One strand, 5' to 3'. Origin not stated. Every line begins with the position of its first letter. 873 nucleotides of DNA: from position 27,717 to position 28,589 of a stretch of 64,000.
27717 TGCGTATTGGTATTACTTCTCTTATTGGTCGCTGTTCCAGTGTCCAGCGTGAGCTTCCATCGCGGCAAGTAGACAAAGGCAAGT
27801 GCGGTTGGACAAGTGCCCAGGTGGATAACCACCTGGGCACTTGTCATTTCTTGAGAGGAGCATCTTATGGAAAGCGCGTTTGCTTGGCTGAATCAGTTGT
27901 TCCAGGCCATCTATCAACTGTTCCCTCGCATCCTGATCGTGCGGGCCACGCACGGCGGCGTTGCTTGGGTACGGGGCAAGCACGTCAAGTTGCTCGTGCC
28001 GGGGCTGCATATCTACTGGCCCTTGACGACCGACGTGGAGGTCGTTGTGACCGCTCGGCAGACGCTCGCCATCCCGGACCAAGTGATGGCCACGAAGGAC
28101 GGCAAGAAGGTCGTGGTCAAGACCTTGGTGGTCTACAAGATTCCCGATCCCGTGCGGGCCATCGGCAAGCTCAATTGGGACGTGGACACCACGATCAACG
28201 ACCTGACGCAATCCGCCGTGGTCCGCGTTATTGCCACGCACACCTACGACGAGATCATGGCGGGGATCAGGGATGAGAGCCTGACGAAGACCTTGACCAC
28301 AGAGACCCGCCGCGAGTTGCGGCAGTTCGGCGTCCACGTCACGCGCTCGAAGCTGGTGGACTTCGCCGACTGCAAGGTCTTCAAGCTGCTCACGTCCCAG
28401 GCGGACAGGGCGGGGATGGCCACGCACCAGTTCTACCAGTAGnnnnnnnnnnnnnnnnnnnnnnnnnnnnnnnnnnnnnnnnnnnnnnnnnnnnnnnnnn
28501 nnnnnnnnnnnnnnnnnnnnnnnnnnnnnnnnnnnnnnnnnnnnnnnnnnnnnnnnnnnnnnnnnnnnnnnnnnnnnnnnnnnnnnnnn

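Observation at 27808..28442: SPFH/band-7 protein encoded directly after the tail genes, preceded by a perfect 17-bp hairpin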

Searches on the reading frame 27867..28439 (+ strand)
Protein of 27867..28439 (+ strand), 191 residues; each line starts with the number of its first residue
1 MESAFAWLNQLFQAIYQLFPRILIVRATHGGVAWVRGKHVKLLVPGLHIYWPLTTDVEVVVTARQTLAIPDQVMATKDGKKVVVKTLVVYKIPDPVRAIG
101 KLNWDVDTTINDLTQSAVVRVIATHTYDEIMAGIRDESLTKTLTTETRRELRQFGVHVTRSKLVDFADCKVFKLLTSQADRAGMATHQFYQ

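Call 3: search_protein_families(library=pfam, proteins=[window:27867-28439:+], max_evalue=0.1)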
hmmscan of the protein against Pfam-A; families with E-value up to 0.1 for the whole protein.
window:27867-28439:+ (191 aa): 1 family
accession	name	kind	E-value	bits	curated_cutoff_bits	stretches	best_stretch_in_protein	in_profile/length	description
PF01145.31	Band_7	-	2.9e-19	70.2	23.6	1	24-166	2-145/176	SPFH domain / Band 7 family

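Call 9: search_protein_families(library=phrogs, proteins=[window:27867-28439:+], max_evalue=0.001)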
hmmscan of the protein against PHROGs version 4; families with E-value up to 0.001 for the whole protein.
window:27867-28439:+ (191 aa): 1 family
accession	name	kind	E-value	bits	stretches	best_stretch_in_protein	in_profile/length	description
phrog_200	-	other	1.4e-07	31.9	1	27-159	106-249/379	lipoprotein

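Call 12: find_homologous_proteins(query=window:27867-28439:+)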
Query window:27867-28439:+ (191 aa): 209 proteins with E <= 0.001 among 283 candidates; the best 120 are listed.
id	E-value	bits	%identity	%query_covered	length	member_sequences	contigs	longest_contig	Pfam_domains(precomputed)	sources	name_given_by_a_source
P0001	2.1e-110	384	91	100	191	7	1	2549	PF01145.32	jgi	jgi:regulator of protease activity HflC (stomatin/prohibitin superfamily)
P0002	1.1e-109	382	88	100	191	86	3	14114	PF01145.32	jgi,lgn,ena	-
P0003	2.2e-108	378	87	100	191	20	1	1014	PF01145.32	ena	-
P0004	3.3e-107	374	86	100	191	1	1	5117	PF01145.32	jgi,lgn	jgi:regulator of protease activity HflC (stomatin/prohibitin superfamily)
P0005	1.0e-106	372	86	100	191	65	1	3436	PF01145.32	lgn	-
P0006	7.8e-106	370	84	100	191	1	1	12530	PF01145.32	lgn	-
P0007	5.7e-105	367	86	100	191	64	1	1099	PF01145.32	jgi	-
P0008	4.4e-104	364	84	100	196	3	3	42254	PF01145.32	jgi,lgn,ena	-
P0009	1.3e-103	362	86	100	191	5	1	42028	PF01145.32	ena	-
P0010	2.5e-103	361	86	100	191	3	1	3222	PF01145.32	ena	-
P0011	5.6e-103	360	82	100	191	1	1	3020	PF01145.32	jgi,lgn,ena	-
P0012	4.0e-102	357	83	100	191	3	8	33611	PF01145.32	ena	-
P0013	2.1e-101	355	81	100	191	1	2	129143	PF01145.32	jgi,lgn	jgi:regulator of protease activity HflC (stomatin/prohibitin superfamily)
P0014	1.0e-100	353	81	100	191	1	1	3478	PF01145.32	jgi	jgi:regulator of protease activity HflC (stomatin/prohibitin superfamily)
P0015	1.6e-100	352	82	100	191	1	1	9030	PF01145.32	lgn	-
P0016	2.3e-100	352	82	100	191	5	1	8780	PF01145.32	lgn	-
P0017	2.3e-100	352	82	99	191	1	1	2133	PF01145.32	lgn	-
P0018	1.7e-99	349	79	99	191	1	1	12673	PF01145.32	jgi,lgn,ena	-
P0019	1.8e-99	349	82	100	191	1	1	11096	PF01145.32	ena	-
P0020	3.9e-99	348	84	100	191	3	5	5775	PF01145.32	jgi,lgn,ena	jgi:regulator of protease activity HflC (stomatin/prohibitin superfamily)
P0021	2.4e-98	345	80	100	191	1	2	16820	PF01145.32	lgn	-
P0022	5.8e-97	341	78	99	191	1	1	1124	PF01145.32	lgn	-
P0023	8.5e-97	340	80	100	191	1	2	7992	PF01145.32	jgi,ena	jgi:regulator of protease activity HflC (stomatin/prohibitin superfamily)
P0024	1.3e-96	339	80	100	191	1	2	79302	PF01145.32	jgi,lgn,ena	jgi:regulator of protease activity HflC (stomatin/prohibitin superfamily)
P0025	7.6e-96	337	81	97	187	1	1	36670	PF01145.32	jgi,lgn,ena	-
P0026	2.7e-95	335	80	100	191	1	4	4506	PF01145.32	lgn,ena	-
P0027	2.7e-95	335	80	100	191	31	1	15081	PF01145.32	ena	-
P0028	2.8e-95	335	77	99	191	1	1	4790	PF01145.32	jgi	jgi:regulator of protease activity HflC (stomatin/prohibitin superfamily)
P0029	2.8e-95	335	77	100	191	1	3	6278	PF01145.32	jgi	jgi:regulator of protease activity HflC (stomatin/prohibitin superfamily)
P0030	8.1e-94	330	79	100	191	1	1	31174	PF01145.32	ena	-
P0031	1.3e-93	330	78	100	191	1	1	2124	PF01145.32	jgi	jgi:regulator of protease activity HflC (stomatin/prohibitin superfamily)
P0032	1.6e-93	329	77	99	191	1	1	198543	PF01145.32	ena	-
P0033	1.6e-93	329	79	100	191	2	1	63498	PF01145.32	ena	-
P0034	1.7e-93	329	75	99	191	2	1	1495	PF01145.32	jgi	-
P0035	3.2e-93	328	77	100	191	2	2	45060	PF01145.32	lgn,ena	-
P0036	2.8e-92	325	78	99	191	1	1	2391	PF01145.32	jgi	jgi:regulator of protease activity HflC (stomatin/prohibitin superfamily)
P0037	6.1e-92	324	86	90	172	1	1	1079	PF01145.32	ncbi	-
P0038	9.0e-92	324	78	99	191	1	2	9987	PF01145.32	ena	-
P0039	1.4e-91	323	74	100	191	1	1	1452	PF01145.32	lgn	-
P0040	2.4e-91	322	75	99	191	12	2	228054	PF01145.32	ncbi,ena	-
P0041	4.5e-90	318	73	98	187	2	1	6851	PF01145.32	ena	-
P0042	5.0e-90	318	75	100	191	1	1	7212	PF01145.32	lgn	-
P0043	6.8e-90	318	77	98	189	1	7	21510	PF01145.32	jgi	jgi:regulator of protease activity HflC (stomatin/prohibitin superfamily)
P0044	1.5e-89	316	75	99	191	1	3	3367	PF01145.32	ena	-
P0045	6.7e-89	314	73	100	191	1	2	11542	PF01145.32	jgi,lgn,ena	-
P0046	1.9e-88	313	73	100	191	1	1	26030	PF01145.32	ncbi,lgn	-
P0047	2.9e-88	312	72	100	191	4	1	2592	PF01145.32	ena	-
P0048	3.9e-88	312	74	99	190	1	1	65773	PF01145.32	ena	-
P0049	1.9e-87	310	74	99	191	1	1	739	PF01145.32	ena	-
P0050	5.7e-87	308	72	100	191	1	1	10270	PF01145.32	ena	-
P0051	8.3e-87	308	87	83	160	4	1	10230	PF01145.32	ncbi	-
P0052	3.2e-86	306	74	100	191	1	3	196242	PF01145.32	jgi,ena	jgi:regulator of protease activity HflC (stomatin/prohibitin superfamily)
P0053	4.2e-86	305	73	100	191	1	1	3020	PF01145.32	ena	-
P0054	5.0e-86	305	89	82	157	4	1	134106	PF01145.32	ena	-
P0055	1.9e-85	303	69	99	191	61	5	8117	PF01145.32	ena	-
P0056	2.1e-85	303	74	97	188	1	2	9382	PF01145.32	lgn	-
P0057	3.9e-85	302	85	86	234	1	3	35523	PF01145.32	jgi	-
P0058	6.7e-85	301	71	99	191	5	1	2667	PF01145.32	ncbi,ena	-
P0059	7.8e-85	301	87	82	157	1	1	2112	PF01145.32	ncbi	-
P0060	9.4e-85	301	72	100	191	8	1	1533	PF01145.32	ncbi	-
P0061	2.8e-84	299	70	99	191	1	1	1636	PF01145.32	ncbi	-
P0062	7.3e-83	295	71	100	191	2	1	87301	PF01145.32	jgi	jgi:regulator of protease activity HflC (stomatin/prohibitin superfamily)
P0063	1.6e-80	287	82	82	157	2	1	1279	PF01145.32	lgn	-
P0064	3.6e-79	283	65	99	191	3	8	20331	PF01145.32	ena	-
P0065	5.2e-79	282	65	99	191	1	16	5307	PF01145.32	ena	-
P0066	1.2e-78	281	67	96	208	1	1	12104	PF01145.32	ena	-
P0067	3.0e-78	280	66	99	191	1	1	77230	PF01145.32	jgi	jgi:regulator of protease activity HflC (stomatin/prohibitin superfamily)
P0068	1.9e-77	277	66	100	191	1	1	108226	PF01145.32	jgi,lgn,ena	jgi:regulator of protease activity HflC (stomatin/prohibitin superfamily)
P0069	5.3e-77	276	63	99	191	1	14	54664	PF01145.32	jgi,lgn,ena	-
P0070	3.1e-76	273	78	83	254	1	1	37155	PF01145.32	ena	-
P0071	6.0e-76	272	78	83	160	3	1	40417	PF01145.32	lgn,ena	-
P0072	1.6e-75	271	96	69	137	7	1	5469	PF01145.32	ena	-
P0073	5.9e-75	269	65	99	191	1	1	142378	PF01145.32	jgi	jgi:regulator of protease activity HflC (stomatin/prohibitin superfamily)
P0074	2.6e-74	267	63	99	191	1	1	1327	PF01145.32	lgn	-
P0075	5.4e-74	266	68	92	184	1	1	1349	PF01145.32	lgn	-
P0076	2.8e-73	264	66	93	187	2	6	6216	PF01145.32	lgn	-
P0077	1.9e-72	261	74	84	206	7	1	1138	PF01145.32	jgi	-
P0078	2.9e-71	257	88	72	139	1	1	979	PF01145.32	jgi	jgi:regulator of protease activity HflC (stomatin/prohibitin superfamily)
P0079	6.1e-71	256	72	84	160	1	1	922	PF01145.32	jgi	jgi:regulator of protease activity HflC (stomatin/prohibitin superfamily)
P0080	6.9e-71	256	63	97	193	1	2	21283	PF01145.32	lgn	-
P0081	1.7e-70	254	62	99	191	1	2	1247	PF01145.32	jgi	jgi:regulator of protease activity HflC (stomatin/prohibitin superfamily)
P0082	2.5e-70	254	63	97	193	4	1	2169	PF01145.32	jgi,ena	-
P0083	3.9e-70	253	64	93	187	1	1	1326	PF01145.32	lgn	-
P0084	5.8e-70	253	61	92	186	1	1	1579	PF01145.32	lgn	-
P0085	1.1e-69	252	64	94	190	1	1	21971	PF01145.32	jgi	jgi:regulator of protease activity HflC (stomatin/prohibitin superfamily)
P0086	1.4e-69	251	63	92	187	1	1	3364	PF01145.32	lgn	-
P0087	1.7e-69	251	61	99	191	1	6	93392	PF01145.32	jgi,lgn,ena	-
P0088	1.6e-68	248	64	94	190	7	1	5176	PF01145.32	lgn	-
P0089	3.2e-68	247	61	92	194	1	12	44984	PF01145.32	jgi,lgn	-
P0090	7.4e-68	246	62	92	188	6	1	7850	PF01145.32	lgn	-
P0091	1.1e-67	245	63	92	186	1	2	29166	PF01145.32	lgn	-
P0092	2.8e-67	244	59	93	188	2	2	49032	PF01145.32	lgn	-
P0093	3.7e-67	244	86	66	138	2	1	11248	PF01145.32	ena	-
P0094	4.0e-67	243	63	92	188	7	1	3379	PF01145.32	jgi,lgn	-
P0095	6.1e-67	243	61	94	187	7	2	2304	PF01145.32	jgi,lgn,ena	-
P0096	6.7e-67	243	78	73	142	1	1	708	PF01145.32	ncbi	-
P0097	1.1e-66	242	64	94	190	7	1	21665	PF01145.32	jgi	jgi:regulator of protease activity HflC (stomatin/prohibitin superfamily)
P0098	1.4e-66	242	60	96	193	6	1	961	PF01145.32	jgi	jgi:regulator of protease activity HflC (stomatin/prohibitin superfamily)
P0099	1.9e-66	241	62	92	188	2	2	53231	PF01145.32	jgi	-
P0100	2.1e-66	241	63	92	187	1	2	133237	PF01145.32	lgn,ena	-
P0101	9.9e-66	239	61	92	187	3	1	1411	PF01145.32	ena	-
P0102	2.3e-65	238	61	92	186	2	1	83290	PF01145.32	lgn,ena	-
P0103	1.0e-64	236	57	92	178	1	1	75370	PF01145.32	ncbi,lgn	-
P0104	2.3e-64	234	58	97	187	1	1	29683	PF01145.32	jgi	jgi:regulator of protease activity HflC (stomatin/prohibitin superfamily)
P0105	6.0e-64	233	60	91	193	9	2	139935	PF01145.32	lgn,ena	-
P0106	1.6e-62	228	61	91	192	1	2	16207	PF01145.32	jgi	jgi:regulator of protease activity HflC (stomatin/prohibitin superfamily)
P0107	3.9e-62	227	83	70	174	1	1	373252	PF01145.32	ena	-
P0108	5.8e-62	227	58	93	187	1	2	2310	PF01145.32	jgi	-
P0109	1.4e-61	225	92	62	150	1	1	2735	PF01145.32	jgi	jgi:hypothetical protein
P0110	4.1e-61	224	58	92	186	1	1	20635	PF01145.32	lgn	-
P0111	6.6e-60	220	67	76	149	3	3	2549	PF01145.32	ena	-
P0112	1.7e-59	219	95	57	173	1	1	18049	PF01145.32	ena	-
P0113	3.7e-59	217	55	92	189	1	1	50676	PF01145.32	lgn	-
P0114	4.2e-59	217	77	69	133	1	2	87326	PF01145.32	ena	-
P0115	1.6e-58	215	57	92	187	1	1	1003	PF01145.32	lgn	-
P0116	5.1e-58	214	52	95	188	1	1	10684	PF01145.32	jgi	-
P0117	6.4e-58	213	54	92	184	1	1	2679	PF01145.32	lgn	-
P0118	9.2e-58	213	54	94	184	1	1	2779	PF01145.32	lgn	-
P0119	2.2e-57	212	80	66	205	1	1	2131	PF01145.32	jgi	-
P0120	4.7e-57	211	56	90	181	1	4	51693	PF01145.32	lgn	-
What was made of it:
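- Closest known: HflK/HflC modulators of FtsH. Same: It has an SPFH domain, and JGI's automatic name for relatives is 'HflC' (call 12).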

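Call 13: search_dna_similar(query=window:27867-28439:+, collection=phages, mode=protein, max_rows=40)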
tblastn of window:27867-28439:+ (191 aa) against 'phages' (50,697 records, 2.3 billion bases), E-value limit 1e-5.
No match.
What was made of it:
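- Closest known: SPFH/Band-7 proteins already annotated in phages and giant viruses. Different: There is no sequence-level match to any isolated phage (tblastn on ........; call 13).
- Tried and rejected: Relatives among isolated phages: tblastn against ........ found none (call 13).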

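Call 14: find_related_loci(query=window:27867-28439:+, collection=viral_contigs, flank=6000)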
Query window:27867-28439:+ (191 aa) in viral_contigs; peptide patterns used: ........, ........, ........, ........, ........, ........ (x = any residue, [..] = any of these).
40 stretches matched a pattern; 38 encode a relative of the query (tblastn E <= 1e-3); 36 distinct loci.
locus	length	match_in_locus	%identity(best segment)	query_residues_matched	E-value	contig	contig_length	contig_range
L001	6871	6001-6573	97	1-191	4e-124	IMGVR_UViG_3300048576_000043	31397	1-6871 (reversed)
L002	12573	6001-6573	94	1-191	4e-121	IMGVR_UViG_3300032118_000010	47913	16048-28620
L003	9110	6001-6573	94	1-191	7e-115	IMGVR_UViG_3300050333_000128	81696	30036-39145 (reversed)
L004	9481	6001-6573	93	1-191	2e-114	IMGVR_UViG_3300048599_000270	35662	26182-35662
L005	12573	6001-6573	93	1-191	2e-114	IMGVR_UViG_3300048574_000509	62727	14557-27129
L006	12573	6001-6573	93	1-191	3e-114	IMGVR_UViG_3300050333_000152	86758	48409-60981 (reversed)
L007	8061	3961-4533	94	1-191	2e-113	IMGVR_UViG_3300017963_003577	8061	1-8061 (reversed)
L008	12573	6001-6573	92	1-191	2e-113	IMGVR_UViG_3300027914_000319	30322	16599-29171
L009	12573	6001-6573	95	1-191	5e-113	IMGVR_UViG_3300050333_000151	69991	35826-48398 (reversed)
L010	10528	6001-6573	93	1-191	1e-111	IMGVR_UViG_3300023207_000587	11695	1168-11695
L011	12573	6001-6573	92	1-191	2e-111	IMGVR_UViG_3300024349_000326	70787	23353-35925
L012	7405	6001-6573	92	1-191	8e-111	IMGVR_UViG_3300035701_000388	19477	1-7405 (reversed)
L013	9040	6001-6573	92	1-191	2e-110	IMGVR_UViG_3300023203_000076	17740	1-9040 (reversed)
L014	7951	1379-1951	87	1-191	1e-107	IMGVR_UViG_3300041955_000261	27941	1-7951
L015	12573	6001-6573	89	1-191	1e-106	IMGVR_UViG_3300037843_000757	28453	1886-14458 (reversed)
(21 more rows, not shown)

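Call 15: find_related_loci(query=window:27867-28439:+, collection=genome_contigs, flank=6000)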
Query window:27867-28439:+ (191 aa) in genome_contigs; peptide patterns used: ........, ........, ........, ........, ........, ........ (x = any residue, [..] = any of these).
49 stretches matched a pattern; 4 encode a relative of the query (tblastn E <= 1e-3); 4 distinct loci.
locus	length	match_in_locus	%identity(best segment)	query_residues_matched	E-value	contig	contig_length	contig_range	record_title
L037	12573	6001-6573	96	1-191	2e-125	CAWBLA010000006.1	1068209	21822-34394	MAG: uncultured Planctomycetaceae bacterium isolate MFD02416.bin.2.133 genome assembly, contig: contig_3591, whole genom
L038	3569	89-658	94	1-190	2e-118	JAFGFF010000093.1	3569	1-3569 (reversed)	MAG: Pirellulales bacterium isolate Zod_Metabat.1299 k87_3040314, whole genome shotgun sequence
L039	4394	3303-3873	90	1-191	8e-95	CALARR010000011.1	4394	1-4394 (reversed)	MAG TPA_asm: uncultured Planctomycetales bacterium isolate SRR3330210_bin.80_CONCOCT_v1.1_MAG genome assembly, contig: E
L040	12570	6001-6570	72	1-190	2e-88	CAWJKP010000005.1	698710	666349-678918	MAG: Pirellulales bacterium isolate MFD05580.bin.2.29 genome assembly, contig: contig_23355, whole genome shotgun sequen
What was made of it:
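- Some relatives lie on 0.7-1.07 Mb MAG contigs (call 15), so expression from a prophage is possible. Relatives occur on 0.7-1.07 Mb Planctomycete MAG contigs (call 15).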

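Call 20: search_protein_families(library=padloc, proteins=[window:27867-28439:+], max_evalue=0.01)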
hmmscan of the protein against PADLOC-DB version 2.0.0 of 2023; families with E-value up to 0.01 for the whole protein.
window:27867-28439:+ (191 aa): 0 families

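Call 21: search_protein_families(library=ncbifam, proteins=[window:27867-28439:+], max_evalue=0.01)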
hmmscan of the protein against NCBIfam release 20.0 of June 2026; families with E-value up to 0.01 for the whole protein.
window:27867-28439:+ (191 aa): 3 families
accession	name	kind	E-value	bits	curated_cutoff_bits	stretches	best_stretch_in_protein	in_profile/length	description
TIGR01933.1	hflK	equivalog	6.2e-12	45.5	159.4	1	23-153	2-130/261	FtsH protease activity modulator HflK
TIGR01932.1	hflC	equivalog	2.3e-07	29.9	134.4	1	29-144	34-154/318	protease modulator HflC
NF008181.0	PRK10930.1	equivalog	1.1e-05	24.5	660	1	26-136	101-210/419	FtsH protease activity modulator HflK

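Call 23: search_solved_structures(query=window:27867-28439:+, max_evalue=0.01, show_alignments=2)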
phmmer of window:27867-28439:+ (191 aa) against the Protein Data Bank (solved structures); distinct sequences matched with E-value up to 0.01: 12.
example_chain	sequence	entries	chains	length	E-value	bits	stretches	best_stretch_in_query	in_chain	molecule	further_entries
8z5g_A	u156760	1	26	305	3.9e-05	26.7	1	36-166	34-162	Protein QmcA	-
2rpb_A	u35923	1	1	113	0.00066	22.7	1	65-163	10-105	hypothetical membrane protein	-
7vhq_E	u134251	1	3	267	0.001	22.1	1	25-152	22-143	Protein HflK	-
3bk6_A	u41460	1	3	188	0.0017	21.3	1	60-165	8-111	PH stomatin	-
8gn9_A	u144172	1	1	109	0.0017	21.3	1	64-160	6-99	Stomatin homolog PH1511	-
7vhp_E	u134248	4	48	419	0.0027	20.7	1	25-152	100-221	Protein HflK | Modulator of FtsH protease HflK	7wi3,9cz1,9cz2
9paw_XA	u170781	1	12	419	0.0027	20.7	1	25-152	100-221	Protein HflK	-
9zd2_F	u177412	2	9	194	0.006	19.6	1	44-161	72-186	Stomatin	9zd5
9wmj_A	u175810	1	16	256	0.006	19.6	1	44-165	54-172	Stomatin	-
9wkz_A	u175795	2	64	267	0.0066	19.4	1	44-165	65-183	Stomatin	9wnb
9z7u_F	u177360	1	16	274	0.0072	19.3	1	44-165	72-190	Stomatin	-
9oh9_A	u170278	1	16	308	0.0091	19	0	44-165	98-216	Stomatin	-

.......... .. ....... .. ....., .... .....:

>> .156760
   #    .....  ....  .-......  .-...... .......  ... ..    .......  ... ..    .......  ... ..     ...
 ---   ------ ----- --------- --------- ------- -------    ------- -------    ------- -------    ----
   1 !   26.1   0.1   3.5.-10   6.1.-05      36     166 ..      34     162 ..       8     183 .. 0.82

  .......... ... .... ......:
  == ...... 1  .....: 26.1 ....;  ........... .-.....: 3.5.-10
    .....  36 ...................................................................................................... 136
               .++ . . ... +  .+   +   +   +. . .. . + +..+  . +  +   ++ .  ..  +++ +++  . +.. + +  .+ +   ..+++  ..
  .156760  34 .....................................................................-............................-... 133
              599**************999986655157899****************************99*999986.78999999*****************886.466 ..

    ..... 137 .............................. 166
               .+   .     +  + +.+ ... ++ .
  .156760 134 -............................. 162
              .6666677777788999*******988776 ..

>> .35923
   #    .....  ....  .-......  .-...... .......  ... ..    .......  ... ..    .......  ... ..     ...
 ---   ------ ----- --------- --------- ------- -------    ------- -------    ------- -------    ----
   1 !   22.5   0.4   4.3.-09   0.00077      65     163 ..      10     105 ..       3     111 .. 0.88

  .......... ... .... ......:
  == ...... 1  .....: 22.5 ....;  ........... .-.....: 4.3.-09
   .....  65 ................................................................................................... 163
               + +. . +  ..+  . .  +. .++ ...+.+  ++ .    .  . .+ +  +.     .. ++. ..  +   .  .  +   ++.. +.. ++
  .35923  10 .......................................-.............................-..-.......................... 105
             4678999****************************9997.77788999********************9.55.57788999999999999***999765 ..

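Call 30: predict_structure(alignment_id=A1)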
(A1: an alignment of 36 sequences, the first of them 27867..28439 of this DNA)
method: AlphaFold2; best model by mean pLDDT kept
length: 191 residues; sequences in the alignment: 36
mean_pLDDT: 78.0   pTM: 0.62
mean pLDDT of the five models: 78.0, 76.5, 72.4, 69.1, 57.7
residues with pLDDT >= 90: 62; 70-90: 69; 50-70: 55; < 50: 5
segments of 3 or more residues with pLDDT < 50: 187-191
pLDDT, mean of each block of 10 residues (from residue 1): 64 64 68 73 76 56 73 91 92 79 79 92 95 94 95 89 88 68 52 38
secondary structure, 60 per line:
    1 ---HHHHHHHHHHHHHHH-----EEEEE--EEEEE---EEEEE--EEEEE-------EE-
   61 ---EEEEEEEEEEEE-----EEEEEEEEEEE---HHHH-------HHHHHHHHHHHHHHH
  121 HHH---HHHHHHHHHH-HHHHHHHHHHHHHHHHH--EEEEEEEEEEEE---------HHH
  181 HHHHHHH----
elements in order: H4-18 E24-28 E31-35 E39-43 E46-50 E64-75 E81-91 H95-98 H106-123 H127-136 H138-154 E157-168 H178-187
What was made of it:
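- On SPFH / Band 7 domain superfamily (Pfam PF01145): The AF2 model has pLDDT 78 (over 88 across aa 71-170; call 30).
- On Canonical cage-forming SPFH proteins (stomatin, HflK/C, prohibitin, flotillin, QmcA): The protein ends about 25 residues after SPFH2, with only a low-confidence 10-residue helix (call 30).
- Checked: The AF2 model has pLDDT 78 (call 30).
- The model has no coiled coil (call 30).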
